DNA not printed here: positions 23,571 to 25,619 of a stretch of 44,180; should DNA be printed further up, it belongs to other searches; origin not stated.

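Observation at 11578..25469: Duplicated three-gene module: CydB-less CydA-like protein + 1-TM cytochrome c + 3-TM cytochrome c, each placed upstream of an EB_dh haem-b protein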

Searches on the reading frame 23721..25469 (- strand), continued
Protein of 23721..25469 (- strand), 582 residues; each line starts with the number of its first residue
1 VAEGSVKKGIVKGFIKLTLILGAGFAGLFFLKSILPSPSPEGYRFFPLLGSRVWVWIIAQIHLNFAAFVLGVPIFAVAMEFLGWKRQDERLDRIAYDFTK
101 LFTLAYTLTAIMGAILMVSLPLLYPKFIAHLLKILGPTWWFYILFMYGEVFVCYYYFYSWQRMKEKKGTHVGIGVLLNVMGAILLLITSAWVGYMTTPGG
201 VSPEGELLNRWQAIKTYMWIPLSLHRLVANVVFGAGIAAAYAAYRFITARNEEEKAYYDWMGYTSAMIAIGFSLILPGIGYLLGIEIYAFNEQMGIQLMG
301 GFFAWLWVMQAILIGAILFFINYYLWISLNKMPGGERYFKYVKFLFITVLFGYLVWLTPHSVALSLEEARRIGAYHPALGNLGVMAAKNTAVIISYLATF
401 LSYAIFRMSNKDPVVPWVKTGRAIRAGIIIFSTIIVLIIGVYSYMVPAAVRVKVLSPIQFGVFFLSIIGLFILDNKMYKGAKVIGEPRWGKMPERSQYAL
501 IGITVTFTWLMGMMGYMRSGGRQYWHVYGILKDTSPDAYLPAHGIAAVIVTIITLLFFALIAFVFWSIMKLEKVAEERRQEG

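Call 57: search_protein_families(library=pfam, proteins=[L077:5784-8459:+, L077:8171-9181:+, L077:9174-9812:+, L077:5584-6231:+, L077:2607-4328:+, L077:1089-2474:+, L077:15643-17481:+, L077:16467-17585:+, L077:18913-19935:+, L077:19475-21658:+], max_evalue=0.001)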
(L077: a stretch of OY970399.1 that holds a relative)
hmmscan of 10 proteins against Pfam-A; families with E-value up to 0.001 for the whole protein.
L077:5784-8459:+ (891 aa): 0 families

L077:8171-9181:+ (336 aa): 9 families
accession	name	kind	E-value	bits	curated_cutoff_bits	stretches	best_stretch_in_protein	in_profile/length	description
PF12838.12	Fer4_7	-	4e-15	56.4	27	2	101-173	1-52/52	4Fe-4S dicluster domain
PF13247.11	Fer4_11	-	9.3e-08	32.6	26.2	1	151-207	4-62/100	4Fe-4S dicluster domain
PF13183.11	Fer4_8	-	3.6e-07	31.1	27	0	187-241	3-57/68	4Fe-4S dicluster domain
PF13237.11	Fer4_10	-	4.5e-06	26.9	25.5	0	152-200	4-53/53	4Fe-4S dicluster domain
PF25160.1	LdpA_Fe-S-bd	-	5.3e-06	26.6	27.6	0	160-202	5-41/49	LdpA Fe-S cluster-binding domain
PF13187.11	Fer4_9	-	5e-05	23.7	27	0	102-171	2-49/52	4Fe-4S dicluster domain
PF13534.11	Fer4_17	-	5.1e-05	24.2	22.2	0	188-241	1-49/61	4Fe-4S dicluster domain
PF12797.12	Fer4_2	-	6.7e-05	23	24.5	1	93-112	1-20/22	4Fe-4S binding domain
PF14697.11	Fer4_21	-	0.00012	22.6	35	0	156-201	7-53/59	4Fe-4S dicluster domain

L077:9174-9812:+ (212 aa): 1 family
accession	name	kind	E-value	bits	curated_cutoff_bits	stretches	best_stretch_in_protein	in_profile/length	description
PF13442.11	Cytochrome_CBB3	-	4.1e-11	43.5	27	1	100-178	3-68/68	Cytochrome C oxidase, cbb3-type, subunit III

L077:5584-6231:+ (215 aa): 4 families
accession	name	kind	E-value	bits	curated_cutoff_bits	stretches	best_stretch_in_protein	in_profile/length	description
PF14522.11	Cytochrome_C7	-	1.7e-13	50.6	24.8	2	126-215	2-67/67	Cytochrome c7 and related cytochrome c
PF14537.11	Cytochrom_c3_2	-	6.5e-09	36.6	25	1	132-215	2-65/79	Cytochrome c3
PF02085.21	Cytochrom_CIII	-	4.1e-08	33.9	22.9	1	45-96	16-59/101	Class III cytochrome C family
PF22113.1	Mtrc-MtrF_II-IV_dom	-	4e-06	26.9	30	1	64-214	8-127/176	Outer membrane cytochrome MtrC/MtrF-like, domains II/IV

L077:2607-4328:+ (573 aa): 0 families

L077:1089-2474:+ (461 aa): 0 families

L077:15643-17481:+ (612 aa): 11 families
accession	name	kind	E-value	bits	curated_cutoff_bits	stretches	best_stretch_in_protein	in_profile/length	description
PF07992.20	Pyr_redox_2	-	9.3e-33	114.3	26.1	1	289-599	2-291/291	Pyridine nucleotide-disulphide oxidoreductase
PF13738.12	Pyr_redox_3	-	9e-19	68.3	30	1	373-545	110-286/305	Pyridine nucleotide-disulphide oxidoreductase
PF00027.35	cNMP_binding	-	1.1e-15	57.8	27.5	1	94-178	1-89/89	Cyclic nucleotide-binding domain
PF00070.33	Pyr_redox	-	8.4e-10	39.5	22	1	432-503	2-78/82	Pyridine nucleotide-disulphide oxidoreductase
PF12831.13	FAD_oxidored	-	1.6e-08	34.7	27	1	289-327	1-40/416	FAD dependent oxidoreductase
PF13450.12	NAD_binding_8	-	2.8e-07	31.1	21.9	1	292-330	1-40/68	NAD(P)-binding Rossmann-like domain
PF01266.30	DAO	-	1.7e-06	28.2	27.9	1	289-329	1-43/353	FAD dependent oxidoreductase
PF01946.23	Thi4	-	2.5e-06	27.4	26.2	1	282-326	12-58/235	Thi4 family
PF00890.30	FAD_binding_2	-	1.3e-05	25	20.4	1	289-327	1-40/414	FAD binding domain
PF01134.28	GIDA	-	5.9e-05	22.7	22.1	0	289-318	1-30/391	Glucose inhibited division protein A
PF03486.20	HI0933_like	-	0.0003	20.8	50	1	289-320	2-33/244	HI0933-like protein Rossmann domain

L077:16467-17585:+ (372 aa): 0 families

L077:18913-19935:+ (340 aa): 2 families
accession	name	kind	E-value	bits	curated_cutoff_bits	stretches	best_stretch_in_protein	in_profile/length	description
PF04041.19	Glyco_hydro_130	-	1.1e-61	209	26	1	64-335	34-310/320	beta-1,4-mannooligosaccharide phosphorylase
PF04616.20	Glyco_hydro_43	-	7.1e-09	35.9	32.2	1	123-225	10-113/288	Glycosyl hydrolases family 43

L077:19475-21658:+ (727 aa): 0 families

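Call 58: predict_structure(alignment_id=A2)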
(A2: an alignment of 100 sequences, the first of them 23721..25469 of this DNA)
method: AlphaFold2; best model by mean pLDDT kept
length: 582 residues; sequences in the alignment: 100
mean_pLDDT: 88.0   pTM: 0.88
mean pLDDT of the five models: 88.0, 84.4, 83.0, 82.9, 82.5
residues with pLDDT >= 90: 371; 70-90: 171; 50-70: 38; < 50: 2
segments of 3 or more residues with pLDDT < 50: none
pLDDT, mean of each block of 10 residues (from residue 1): 76 91 89 79 78 89 92 90 90 90 88 92 91 95 93 92 91 95 95 94 95 96 94 92 93 93 92 90 90 77 66 91 95 92 95 84 60 63 78 93 93 92 95 95 86 89 94 92 92 93 93 79 82 77 85 94 90 71 51
secondary structure, 60 per line:
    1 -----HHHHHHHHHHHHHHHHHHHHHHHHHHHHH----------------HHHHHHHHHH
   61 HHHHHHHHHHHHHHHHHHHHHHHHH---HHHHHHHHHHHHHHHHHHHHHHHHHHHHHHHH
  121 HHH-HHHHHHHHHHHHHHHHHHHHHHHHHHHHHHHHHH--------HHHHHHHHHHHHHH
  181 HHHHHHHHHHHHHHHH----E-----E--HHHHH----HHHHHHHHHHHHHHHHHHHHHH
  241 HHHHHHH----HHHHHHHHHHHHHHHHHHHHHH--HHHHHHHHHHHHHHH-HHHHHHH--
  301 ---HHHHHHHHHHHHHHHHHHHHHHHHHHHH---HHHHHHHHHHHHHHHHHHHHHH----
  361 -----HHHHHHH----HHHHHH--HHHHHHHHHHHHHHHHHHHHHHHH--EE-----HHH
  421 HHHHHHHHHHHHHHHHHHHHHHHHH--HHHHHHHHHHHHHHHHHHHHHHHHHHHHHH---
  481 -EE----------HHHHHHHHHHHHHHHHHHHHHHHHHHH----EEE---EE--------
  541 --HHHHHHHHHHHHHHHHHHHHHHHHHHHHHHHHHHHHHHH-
elements in order: H6-34 H51-85 H89-123 H125-158 H167-196 H210-214 H219-247 H252-273 H276-290 H292-298 H304-331 H335-356 H366-372 H377-382 H385-408 H418-445 H448-477 H494-520 E525-527 H543-581

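Call 61: fold_search(model_id=the predicted structure, library=pdb)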
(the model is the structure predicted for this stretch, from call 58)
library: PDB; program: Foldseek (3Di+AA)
matches with E <= 10: 274; with E <= 0.001: 10
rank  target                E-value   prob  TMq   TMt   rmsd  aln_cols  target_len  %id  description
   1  7oy2_C                1.2e-09  1.00  0.47  0.58  18.7       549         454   15  High resolution structure of cytochrome bd-II oxidase from E. coli (released 2021-12-15)
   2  7ose_A                1.0e-08  1.00  0.45  0.51  20.2       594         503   14  cytochrome bd-II type oxidase with bound aurachin D (released 2021-11-17)
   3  6rx4_A                6.8e-08  1.00  0.47  0.57  18.2       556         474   13  THE STRUCTURE OF BD OXIDASE FROM ESCHERICHIA COLI (released 2019-11-20)
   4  6rko_A                1.5e-07  1.00  0.43  0.56  19.9       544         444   15  Cryo-EM structure of the E. coli cytochrome bd-I oxidase at 2.68 A resolution (released 2019-10-16)
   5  9fka_A                2.3e-07  1.00  0.47  0.58  14.6       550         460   13  Cryo-EM structure of the reduced cytochrome bd oxidase from M. tuberculosis (released 2025-02-12)
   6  7nkz_A                4.4e-07  1.00  0.46  0.58  11.6       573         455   12  Cryo-EM structure of the cytochrome bd oxidase from M. tuberculosis at 2.5 A resolution (released 2021-09-22)
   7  5doq_A                4.6e-07  1.00  0.46  0.60  15.2       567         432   13  The structure of bd oxidase from Geobacillus thermodenitrificans (released 2016-05-04)
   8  9r2g_A                2.6e-06  1.00  0.39  0.59  18.5       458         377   14  Cytochrome bd II oxidase qOR-2 type from Mycobacterium smegmatis (released 2026-03-04)
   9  8b4o_A                6.0e-06  1.00  0.38  0.50  20.6       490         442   10  Cryo-EM structure of cytochrome bd oxidase from C. glutamicum (released 2022-12-28)
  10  7d5i_A                8.6e-06  1.00  0.46  0.58  13.9       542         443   11  Structure of Mycobacterium smegmatis bd complex in the apo-form. (released 2021-06-23)
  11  5doq_B                1.0e-02  1.00  0.29  0.45  18.1       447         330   11  The structure of bd oxidase from Geobacillus thermodenitrificans (released 2016-05-04)
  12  7nkz_B                1.8e-02  1.00  0.31  0.49  13.1       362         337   11  Cryo-EM structure of the cytochrome bd oxidase from M. tuberculosis at 2.5 A resolution (released 2021-09-22)
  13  9fka_B                3.3e-02  1.00  0.32  0.49  14.1       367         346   11  Cryo-EM structure of the reduced cytochrome bd oxidase from M. tuberculosis (released 2025-02-12)
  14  7oy2_B                3.9e-02  0.97  0.26  0.37  21.6       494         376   11  High resolution structure of cytochrome bd-II oxidase from E. coli (released 2021-12-15)
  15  6z70_A                4.4e-02  0.21  0.11  0.14  22.7       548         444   12  Structure of the MATE family multidrug resistance transporter Aq_128 from Aquifex aeolicus in the outward-facing state (released 2021-12-01)
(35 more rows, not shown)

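Call 76: search_protein_families(library=pfam, proteins=[L054:16517-17509:+, L035:14537-15475:+, L046:2972-3988:+], max_evalue=0.001)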
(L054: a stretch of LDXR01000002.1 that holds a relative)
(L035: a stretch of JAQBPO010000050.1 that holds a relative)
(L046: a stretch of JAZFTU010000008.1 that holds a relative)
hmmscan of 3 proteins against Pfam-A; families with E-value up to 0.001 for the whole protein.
L054:16517-17509:+ (330 aa): 24 families
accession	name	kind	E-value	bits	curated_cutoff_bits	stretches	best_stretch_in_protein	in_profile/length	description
PF21783.3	YNCE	-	1e-28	101.1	27.1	3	72-155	248-331/339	YNCE-like beta-propeller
PF10282.15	Lactonase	-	1.4e-26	94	21.7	3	190-308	189-320/344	Lactonase, 7-bladed beta-propeller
PF02239.22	Cytochrom_D1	-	4.6e-24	85.1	25.5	1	84-187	11-114/368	Cytochrome D1 heme domain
PF25174.1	Beta-prop_THOC3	-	7.5e-22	78.1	305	3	136-230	75-167/272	THOC3 beta-propeller domain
PF23414.1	Beta-prop_EML_2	-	3.1e-15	56.7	90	1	135-205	25-95/266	Echinoderm microtubule-associated protein second beta-propeller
PF07676.18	PD40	-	6.4e-11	42.3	20.9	0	155-169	14-28/38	WD40-like Beta Propeller Repeat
PF16819.11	DUF5074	-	1.8e-10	40.9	27.2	0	204-297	109-200/353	Domain of unknown function (DUF5074)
PF01731.26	Arylesterase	-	3e-09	37.4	21.3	0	142-178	46-82/86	Arylesterase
PF12894.13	ANAPC4_WD40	-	1.4e-07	32.1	22.9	0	195-235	42-81/91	Anaphase-promoting complex subunit 4 WD40 domain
PF24814.1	WD40_Prp19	-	2.4e-07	30.5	320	1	47-264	30-245/281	Prp19 WD40 domain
PF08450.18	SGL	-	5.6e-07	29.9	26.3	0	195-276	137-221/246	SMP-30/Gluconolactonase/LRE-like region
PF24684.1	Vgb_lyase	-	1.5e-06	27.7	50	1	65-297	12-241/290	Virginiamycin B lyase family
PF13449.12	Phytase-like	-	2.2e-06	28.2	27.6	0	149-287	67-180/284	Esterase-like activity of phytase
PF25168.1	Beta-prop_WDR36-Utp21_2nd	-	4.1e-06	26.8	84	0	38-164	171-296/335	WDR36/Utp21 second beta-propeller domain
PF20138.4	DUF6528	-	5.9e-06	25.8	23.5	0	254-316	97-158/327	Family of unknown function (DUF6528)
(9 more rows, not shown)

L035:14537-15475:+ (312 aa): 2 families
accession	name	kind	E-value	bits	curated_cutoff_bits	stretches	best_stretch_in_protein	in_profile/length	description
PF00034.26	Cytochrom_C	-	2e-21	77.6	21.3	2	36-125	3-88/90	Cytochrome c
PF13442.11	Cytochrome_CBB3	-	5.8e-19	68.6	27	1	35-123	4-68/68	Cytochrome C oxidase, cbb3-type, subunit III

L046:2972-3988:+ (338 aa): 1 family
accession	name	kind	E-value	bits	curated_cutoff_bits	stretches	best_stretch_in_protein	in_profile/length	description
PF09459.16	EB_dh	-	1.6e-34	120.4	33.3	1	53-294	2-236/236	Ethylbenzene dehydrogenase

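Call 77: search_protein_families(library=ncbifam, proteins=[L054:16517-17509:+], max_evalue=0.001)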
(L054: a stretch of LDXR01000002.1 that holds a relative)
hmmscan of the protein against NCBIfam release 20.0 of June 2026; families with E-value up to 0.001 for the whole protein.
L054:16517-17509:+ (330 aa): 17 families
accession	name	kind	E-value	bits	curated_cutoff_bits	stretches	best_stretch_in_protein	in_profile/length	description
TIGR03866.1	PQQ_ABC_repeats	subfamily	5.8e-98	327.8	287.3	1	32-328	7-308/310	PQQ-dependent catabolism-associated beta-propeller protein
TIGR02276.1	beta_rpt_yvtn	repeat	7.5e-74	243.5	27.85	7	159-200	1-42/42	beta-propeller repeat protein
NF052460.1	L-NosZ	equivalog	5e-48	163.8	700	3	159-322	52-217/480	clade III lactonase-type nitrous-oxide reductase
NF052340.1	hydrazine_beta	equivalog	2.1e-47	162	560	3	112-226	37-153/372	hydrazine synthase subunit beta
NF052342.1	hydrazine_BC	exception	1.3e-37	129.3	1250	3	113-222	44-155/690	hydrazine synthase subunit beta-gamma fusion subunit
NF052280.1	7_blade_YncE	equivalog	6.8e-32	110.6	400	4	33-125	225-316/338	7-bladed beta-propeller protein YncE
NF048007.1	MmpL3Stblzr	equivalog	4.2e-22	78.8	600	3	135-267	209-337/366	MmpL3/TtfA transport complex stabilizer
TIGR03907.1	QH_beta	equivalog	9e-17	61.2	223.2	2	214-296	11-99/338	quinohemoprotein amine dehydrogenase subunit beta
TIGR04244.1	nitrous_NosZ_RR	equivalog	1.3e-14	53.7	625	0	260-309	293-345/627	TAT-dependent nitrous-oxide reductase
NF038117.1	choice_anch_I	subfamily_domain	2.2e-14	53.2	300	1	132-281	77-219/458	choice-of-anchor I family protein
NF008258.1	PRK11028.1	equivalog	3.4e-10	39.5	370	1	39-309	6-305/330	6-phosphogluconolactonase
NF050136.1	PGL_lacton_Staph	exception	3.6e-10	39.4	500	1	186-266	183-269/341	6-phosphogluconolactonase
NF038015.2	AztD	exception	5e-08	32.1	400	0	206-285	269-352/356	zinc metallochaperone AztD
NF041516.1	PA2928_fam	subfamily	2.6e-07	30.3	70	0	215-274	315-374/376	PA2928 family protein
TIGR04246.1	nitrous_NosZ_Gp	equivalog_domain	4.9e-07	28.4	625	0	257-307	249-300/578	Sec-dependent nitrous-oxide reductase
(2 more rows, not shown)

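Call 105: search_protein_families(library=pfam, proteins=[L012:631-3291:+, L012:3915-6602:+, L012:6599-7354:+, L012:7912-8628:+, L012:8669-9931:+, L012:16999-18102:-, L012:18250-18906:+, L012:20265-21311:-, L012:127-489:+], max_evalue=0.001)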
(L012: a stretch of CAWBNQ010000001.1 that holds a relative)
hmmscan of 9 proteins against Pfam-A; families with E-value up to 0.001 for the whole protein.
L012:631-3291:+ (886 aa): 4 families
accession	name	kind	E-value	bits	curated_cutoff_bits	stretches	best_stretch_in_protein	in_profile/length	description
PF17432.8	DUF3458_C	-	1.2e-129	432.7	24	1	565-886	2-320/320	Domain of unknown function (DUF3458_C) ARM repeats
PF01433.26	Peptidase_M1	-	5.5e-55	186.8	27.7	1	236-446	2-214/218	Peptidase family M1 domain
PF11940.14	DUF3458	-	7.6e-32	110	28.6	1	454-559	1-93/95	Domain of unknown function (DUF3458) Ig-like fold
PF17900.6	Peptidase_M1_N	-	5.3e-13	49.9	25.8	1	28-196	7-186/186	Peptidase M1 N-terminal domain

L012:3915-6602:+ (895 aa): 4 families
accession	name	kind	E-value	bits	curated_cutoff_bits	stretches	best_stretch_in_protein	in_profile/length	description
PF03924.19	CHASE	-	2.6e-48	164.7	25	1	297-489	2-189/189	CHASE domain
PF06580.19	His_kinase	-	6.4e-22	78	25.2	1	707-786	1-81/81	Histidine kinase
PF08448.16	PAS_4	-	1.1e-16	61.4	23.1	1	573-684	1-110/110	PAS fold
PF13426.13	PAS_9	-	3.9e-12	46.8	27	1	584-681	7-103/103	PAS domain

L012:6599-7354:+ (251 aa): 2 families
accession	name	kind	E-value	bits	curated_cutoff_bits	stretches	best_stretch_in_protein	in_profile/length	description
PF00072.30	Response_reg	-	3.2e-23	82.4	30.2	1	5-112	1-110/111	Response regulator receiver domain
PF04397.21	LytTR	-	2.6e-21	76.1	22.6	1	157-251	3-96/98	LytTr DNA-binding domain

L012:7912-8628:+ (238 aa): 3 families
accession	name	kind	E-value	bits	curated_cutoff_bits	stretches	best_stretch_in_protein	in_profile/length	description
PF13620.12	CarboxypepD_reg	-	1.9e-09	38.2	32.3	1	184-234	29-79/82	Carboxypeptidase regulatory-like domain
PF14686.12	fn3_3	-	9.9e-09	35.3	24.4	1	185-231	27-74/75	Polysaccharide lyase family 4, domain II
PF13715.12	CarbopepD_reg_2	-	1.4e-06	28.7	32.2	1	178-237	19-77/88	CarboxypepD_reg-like domain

L012:8669-9931:+ (420 aa): 0 families

L012:16999-18102:- (367 aa): 0 families

L012:18250-18906:+ (218 aa): 0 families

L012:20265-21311:- (348 aa): 0 families

L012:127-489:+ (120 aa): 3 families
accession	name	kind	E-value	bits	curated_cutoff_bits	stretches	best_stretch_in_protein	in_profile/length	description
PF07883.17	Cupin_2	-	1.6e-06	28.2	27.2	1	56-106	19-69/70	Cupin domain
PF06249.18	EutQ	-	0.00022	21.5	21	1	52-110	92-148/152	Ethanolamine utilisation protein EutQ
PF02311.25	AraC_binding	-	0.00039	20.6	21.1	1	60-109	28-77/135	AraC-like ligand binding domain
